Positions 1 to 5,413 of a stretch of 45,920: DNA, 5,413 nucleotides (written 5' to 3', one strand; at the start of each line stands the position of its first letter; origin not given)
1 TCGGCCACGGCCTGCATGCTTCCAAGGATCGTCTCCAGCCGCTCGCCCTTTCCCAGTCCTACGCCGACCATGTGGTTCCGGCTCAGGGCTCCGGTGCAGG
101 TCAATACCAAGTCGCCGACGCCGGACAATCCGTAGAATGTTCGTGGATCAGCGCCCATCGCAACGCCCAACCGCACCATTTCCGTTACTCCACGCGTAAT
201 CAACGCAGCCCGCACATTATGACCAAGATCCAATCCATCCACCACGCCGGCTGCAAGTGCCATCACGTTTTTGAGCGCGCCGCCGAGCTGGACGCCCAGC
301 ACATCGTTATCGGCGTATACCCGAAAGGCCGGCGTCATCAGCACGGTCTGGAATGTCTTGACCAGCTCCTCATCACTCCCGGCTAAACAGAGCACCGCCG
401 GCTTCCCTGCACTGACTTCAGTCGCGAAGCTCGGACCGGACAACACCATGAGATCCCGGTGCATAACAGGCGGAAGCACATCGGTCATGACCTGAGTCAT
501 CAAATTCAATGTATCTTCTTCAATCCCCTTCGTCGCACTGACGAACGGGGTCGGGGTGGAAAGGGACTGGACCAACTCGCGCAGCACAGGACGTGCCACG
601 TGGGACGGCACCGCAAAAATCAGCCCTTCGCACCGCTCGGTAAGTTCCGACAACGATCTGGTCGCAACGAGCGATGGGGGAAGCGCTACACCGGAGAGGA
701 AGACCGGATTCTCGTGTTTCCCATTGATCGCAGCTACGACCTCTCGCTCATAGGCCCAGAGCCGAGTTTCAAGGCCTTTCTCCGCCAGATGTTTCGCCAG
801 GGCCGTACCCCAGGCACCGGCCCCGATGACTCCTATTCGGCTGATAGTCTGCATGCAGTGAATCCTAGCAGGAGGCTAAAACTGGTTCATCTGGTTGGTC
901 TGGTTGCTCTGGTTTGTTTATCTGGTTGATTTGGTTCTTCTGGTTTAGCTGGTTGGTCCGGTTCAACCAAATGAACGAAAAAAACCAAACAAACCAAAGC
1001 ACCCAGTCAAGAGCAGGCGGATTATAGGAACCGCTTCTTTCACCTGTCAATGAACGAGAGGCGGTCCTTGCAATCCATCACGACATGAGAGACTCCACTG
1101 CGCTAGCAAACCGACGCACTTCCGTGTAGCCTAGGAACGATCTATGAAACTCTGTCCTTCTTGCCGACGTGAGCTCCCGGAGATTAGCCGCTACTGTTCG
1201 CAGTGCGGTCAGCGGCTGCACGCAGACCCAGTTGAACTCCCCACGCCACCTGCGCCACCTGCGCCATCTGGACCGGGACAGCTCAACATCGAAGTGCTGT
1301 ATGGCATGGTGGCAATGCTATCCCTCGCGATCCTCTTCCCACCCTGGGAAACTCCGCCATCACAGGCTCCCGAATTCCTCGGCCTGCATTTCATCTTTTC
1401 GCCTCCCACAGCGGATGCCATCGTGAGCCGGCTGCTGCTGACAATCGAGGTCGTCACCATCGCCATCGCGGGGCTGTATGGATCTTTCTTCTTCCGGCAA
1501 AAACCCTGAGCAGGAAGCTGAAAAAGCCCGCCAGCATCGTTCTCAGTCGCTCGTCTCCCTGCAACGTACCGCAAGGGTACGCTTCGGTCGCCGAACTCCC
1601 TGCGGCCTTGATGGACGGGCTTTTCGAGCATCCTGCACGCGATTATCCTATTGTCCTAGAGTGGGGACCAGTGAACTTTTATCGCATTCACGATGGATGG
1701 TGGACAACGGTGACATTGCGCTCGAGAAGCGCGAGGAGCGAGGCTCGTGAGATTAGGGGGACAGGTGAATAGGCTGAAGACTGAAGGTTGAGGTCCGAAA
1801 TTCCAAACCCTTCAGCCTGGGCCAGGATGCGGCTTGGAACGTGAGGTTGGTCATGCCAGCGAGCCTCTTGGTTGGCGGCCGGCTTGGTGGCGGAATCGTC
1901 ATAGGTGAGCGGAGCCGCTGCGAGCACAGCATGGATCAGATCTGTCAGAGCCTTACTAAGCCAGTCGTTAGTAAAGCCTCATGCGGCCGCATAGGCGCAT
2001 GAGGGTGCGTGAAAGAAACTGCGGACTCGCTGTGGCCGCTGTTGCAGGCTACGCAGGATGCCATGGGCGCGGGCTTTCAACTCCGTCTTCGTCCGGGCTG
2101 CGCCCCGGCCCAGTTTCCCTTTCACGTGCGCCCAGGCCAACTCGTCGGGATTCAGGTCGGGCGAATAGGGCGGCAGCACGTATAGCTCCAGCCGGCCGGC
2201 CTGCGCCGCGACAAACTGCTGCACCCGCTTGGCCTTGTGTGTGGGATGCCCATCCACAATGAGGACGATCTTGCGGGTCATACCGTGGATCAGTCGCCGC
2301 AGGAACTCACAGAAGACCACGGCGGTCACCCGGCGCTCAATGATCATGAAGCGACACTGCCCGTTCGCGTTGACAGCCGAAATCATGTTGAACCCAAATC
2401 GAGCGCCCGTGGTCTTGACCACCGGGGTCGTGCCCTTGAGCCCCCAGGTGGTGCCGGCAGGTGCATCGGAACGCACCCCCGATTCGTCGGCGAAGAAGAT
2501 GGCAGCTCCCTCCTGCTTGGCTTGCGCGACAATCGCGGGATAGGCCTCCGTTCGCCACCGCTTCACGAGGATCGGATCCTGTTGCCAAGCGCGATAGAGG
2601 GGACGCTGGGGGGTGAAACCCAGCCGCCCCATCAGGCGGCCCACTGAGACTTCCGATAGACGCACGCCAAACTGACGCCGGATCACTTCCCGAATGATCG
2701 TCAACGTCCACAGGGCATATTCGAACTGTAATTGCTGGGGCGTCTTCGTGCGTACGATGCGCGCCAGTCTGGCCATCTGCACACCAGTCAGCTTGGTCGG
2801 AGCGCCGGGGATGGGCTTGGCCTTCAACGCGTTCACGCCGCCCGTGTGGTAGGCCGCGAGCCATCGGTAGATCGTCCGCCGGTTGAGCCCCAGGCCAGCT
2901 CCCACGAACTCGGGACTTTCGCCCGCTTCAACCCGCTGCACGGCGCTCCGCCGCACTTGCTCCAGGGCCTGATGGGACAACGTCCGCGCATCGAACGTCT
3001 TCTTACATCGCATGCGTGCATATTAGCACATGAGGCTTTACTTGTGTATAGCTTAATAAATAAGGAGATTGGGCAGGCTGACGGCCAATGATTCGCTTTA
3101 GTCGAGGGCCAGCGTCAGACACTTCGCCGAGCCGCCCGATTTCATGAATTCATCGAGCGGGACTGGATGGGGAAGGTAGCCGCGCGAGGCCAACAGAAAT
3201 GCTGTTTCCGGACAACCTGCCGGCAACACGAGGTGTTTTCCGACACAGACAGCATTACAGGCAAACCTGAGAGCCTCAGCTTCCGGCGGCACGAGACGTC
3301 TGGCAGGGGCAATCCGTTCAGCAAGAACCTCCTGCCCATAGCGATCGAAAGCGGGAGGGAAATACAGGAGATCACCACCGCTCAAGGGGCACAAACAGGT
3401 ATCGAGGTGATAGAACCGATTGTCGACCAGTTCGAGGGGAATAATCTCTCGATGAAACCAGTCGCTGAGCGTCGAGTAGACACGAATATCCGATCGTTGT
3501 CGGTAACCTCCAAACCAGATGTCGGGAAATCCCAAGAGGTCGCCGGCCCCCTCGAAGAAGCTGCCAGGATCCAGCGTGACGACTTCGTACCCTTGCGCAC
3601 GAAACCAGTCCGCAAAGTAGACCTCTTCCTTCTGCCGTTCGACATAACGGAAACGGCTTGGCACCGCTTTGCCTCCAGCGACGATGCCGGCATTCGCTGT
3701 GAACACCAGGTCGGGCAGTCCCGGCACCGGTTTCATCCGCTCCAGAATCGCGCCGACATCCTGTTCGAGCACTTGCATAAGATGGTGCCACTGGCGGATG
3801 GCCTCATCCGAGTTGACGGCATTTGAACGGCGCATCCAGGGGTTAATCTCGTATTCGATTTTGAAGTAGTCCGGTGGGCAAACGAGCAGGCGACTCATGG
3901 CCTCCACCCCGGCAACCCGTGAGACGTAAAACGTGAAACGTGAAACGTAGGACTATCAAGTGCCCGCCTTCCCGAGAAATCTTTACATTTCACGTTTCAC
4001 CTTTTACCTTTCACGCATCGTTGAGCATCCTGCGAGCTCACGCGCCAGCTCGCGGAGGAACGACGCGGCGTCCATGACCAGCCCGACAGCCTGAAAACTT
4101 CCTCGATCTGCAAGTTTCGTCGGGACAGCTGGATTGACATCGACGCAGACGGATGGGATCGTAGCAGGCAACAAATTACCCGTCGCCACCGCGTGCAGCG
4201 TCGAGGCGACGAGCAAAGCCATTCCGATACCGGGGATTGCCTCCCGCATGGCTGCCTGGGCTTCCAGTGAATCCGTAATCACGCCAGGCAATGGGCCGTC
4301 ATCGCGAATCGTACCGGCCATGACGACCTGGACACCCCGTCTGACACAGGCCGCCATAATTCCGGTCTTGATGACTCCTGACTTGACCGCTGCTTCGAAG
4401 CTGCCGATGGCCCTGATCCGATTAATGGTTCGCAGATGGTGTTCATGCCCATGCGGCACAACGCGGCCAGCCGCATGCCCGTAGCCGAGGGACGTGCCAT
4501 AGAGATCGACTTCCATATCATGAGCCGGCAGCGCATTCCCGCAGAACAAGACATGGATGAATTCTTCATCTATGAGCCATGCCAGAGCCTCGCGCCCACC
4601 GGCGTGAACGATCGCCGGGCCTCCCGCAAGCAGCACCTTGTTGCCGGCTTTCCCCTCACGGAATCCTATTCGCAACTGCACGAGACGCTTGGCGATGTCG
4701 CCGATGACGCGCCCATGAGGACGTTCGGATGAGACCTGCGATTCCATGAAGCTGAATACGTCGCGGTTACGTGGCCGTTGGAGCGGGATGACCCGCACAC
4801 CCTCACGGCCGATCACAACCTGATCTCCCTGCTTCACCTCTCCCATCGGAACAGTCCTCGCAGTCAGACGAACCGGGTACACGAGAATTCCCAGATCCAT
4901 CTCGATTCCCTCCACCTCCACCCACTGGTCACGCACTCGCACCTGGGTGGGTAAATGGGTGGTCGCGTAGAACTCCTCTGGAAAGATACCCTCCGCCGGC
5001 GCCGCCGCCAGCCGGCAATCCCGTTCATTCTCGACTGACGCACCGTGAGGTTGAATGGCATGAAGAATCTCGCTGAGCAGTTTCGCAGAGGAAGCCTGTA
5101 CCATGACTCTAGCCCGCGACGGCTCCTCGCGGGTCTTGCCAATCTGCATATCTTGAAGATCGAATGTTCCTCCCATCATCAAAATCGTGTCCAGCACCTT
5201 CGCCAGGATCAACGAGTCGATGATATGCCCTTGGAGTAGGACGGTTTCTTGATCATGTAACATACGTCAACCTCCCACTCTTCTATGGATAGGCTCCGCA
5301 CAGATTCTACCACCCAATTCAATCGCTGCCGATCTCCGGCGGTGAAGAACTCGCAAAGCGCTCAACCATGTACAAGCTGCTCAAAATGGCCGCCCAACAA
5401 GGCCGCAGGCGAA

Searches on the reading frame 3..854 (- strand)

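Call 65: search_protein_families(library=pfam, proteins=[window:3-854:-], max_evalue=0.001)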
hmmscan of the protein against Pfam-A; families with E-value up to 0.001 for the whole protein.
window:3-854:- (284 aa): 6 families
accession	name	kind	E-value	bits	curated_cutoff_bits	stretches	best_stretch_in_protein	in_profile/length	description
PF01210.29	NAD_Gly3P_dh_N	-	2e-45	155.1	23.1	1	7-164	2-157/158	NAD-dependent glycerol-3-phosphate dehydrogenase N-terminus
PF07479.19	NAD_Gly3P_dh_C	-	1.2e-39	136.1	25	1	184-283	1-100/142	NAD-dependent glycerol-3-phosphate dehydrogenase C-terminus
PF20618.3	GPD_NAD_C_bact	-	2.6e-11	44.4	27.6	1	244-279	1-36/66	Bacterial GPD, NAD-dependent C-terminal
PF03807.23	F420_oxidored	-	3.7e-07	31.1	21.6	1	6-108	1-92/94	NADP oxidoreductase coenzyme F420-dependent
PF03446.21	NAD_binding_2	-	2.4e-05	24.9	21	1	6-110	1-95/161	NAD binding domain of 6-phosphogluconate dehydrogenase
PF02558.23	ApbA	-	0.0001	22.4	22.2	1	7-100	1-92/150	Ketopantoate reductase PanE/ApbA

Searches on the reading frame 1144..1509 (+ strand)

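Call 65: search_protein_families(library=pfam, proteins=[window:1144-1509:+], max_evalue=0.001)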
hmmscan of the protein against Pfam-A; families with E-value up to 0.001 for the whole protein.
window:1144-1509:+ (121 aa): 2 families
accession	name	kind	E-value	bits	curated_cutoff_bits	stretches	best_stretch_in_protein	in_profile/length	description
PF13240.11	Zn_Ribbon_1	-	4.4e-05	23.6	25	1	4-24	2-22/23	zinc-ribbon domain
PF12773.13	DZR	-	6.3e-05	23.5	27.3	1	4-26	1-23/45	Double zinc ribbon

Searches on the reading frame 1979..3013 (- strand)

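Call 65: search_protein_families(library=pfam, proteins=[window:1979-3013:-], max_evalue=0.001)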
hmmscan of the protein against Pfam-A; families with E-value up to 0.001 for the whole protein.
window:1979-3013:- (344 aa): 6 families
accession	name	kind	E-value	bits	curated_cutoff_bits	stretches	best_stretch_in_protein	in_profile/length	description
PF13358.12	DDE_3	-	2.3e-36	125.3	28.6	1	172-312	2-145/146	DDE superfamily endonuclease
PF13592.12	HTH_33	-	2.5e-18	65.9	25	1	99-156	2-59/60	Winged helix-turn helix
PF13565.12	HTH_32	-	6.7e-13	49.4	33.7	1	47-128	1-73/73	Homeodomain-like domain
PF13518.12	HTH_28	-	3e-07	30.8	25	1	21-67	2-48/52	Helix-turn-helix domain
PF13551.12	HTH_29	-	3.9e-07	30.5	28.1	1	21-77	1-60/64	Winged helix-turn helix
PF13384.12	HTH_23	-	1.2e-06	28.6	24.6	1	17-63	3-49/50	Homeodomain-like domain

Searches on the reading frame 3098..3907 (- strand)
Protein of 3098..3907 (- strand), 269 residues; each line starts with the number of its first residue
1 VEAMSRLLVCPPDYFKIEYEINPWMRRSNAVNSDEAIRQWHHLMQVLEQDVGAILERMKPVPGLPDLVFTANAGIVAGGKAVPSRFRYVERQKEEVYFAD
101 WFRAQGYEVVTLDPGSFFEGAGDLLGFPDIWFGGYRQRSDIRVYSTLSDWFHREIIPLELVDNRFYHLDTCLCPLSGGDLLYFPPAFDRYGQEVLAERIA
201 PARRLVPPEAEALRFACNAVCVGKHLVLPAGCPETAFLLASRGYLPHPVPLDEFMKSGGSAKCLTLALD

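Call 65: search_protein_families(library=pfam, proteins=[window:3098-3907:-], max_evalue=0.001)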
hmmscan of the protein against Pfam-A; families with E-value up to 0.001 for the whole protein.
window:3098-3907:- (269 aa): 1 family
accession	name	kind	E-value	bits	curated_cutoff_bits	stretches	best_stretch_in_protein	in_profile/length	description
PF19420.4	DDAH_eukar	-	9.2e-06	25.5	23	1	26-264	18-286/291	N,N dimethylarginine dimethylhydrolase, eukaryotic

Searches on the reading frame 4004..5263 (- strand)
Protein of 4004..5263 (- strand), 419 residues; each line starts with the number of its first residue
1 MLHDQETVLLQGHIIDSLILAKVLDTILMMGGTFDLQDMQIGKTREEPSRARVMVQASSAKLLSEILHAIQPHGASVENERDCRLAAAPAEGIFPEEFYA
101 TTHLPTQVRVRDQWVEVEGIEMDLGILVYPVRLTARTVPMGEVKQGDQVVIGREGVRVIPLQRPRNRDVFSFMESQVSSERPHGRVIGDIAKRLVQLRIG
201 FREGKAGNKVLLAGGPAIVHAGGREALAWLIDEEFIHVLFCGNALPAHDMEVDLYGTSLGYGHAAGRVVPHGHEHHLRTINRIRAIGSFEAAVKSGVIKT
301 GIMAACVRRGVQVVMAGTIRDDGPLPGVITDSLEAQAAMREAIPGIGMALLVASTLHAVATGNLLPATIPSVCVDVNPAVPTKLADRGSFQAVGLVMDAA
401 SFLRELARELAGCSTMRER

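Call 65: search_protein_families(library=pfam, proteins=[window:4004-5263:-], max_evalue=0.001)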
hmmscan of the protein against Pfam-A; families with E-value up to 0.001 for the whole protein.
window:4004-5263:- (419 aa): 3 families
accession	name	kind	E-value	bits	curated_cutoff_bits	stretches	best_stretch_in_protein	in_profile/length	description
PF21570.3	ArgZ-like_C_2nd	-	2.4e-91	305.6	27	1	190-406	3-213/213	Arginine dihydrolase ArgZ-like, C-terminal, Rossmann fold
PF04455.17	Saccharop_dh_N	-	8.5e-32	110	23.5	1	6-103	2-99/100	LOR/SDH bifunctional enzyme conserved region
PF21571.2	ArgZ-like_C_1st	-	4e-31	107.3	27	1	105-187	1-84/84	Arginine dihydrolase ArgZ-like, C-terminal, first region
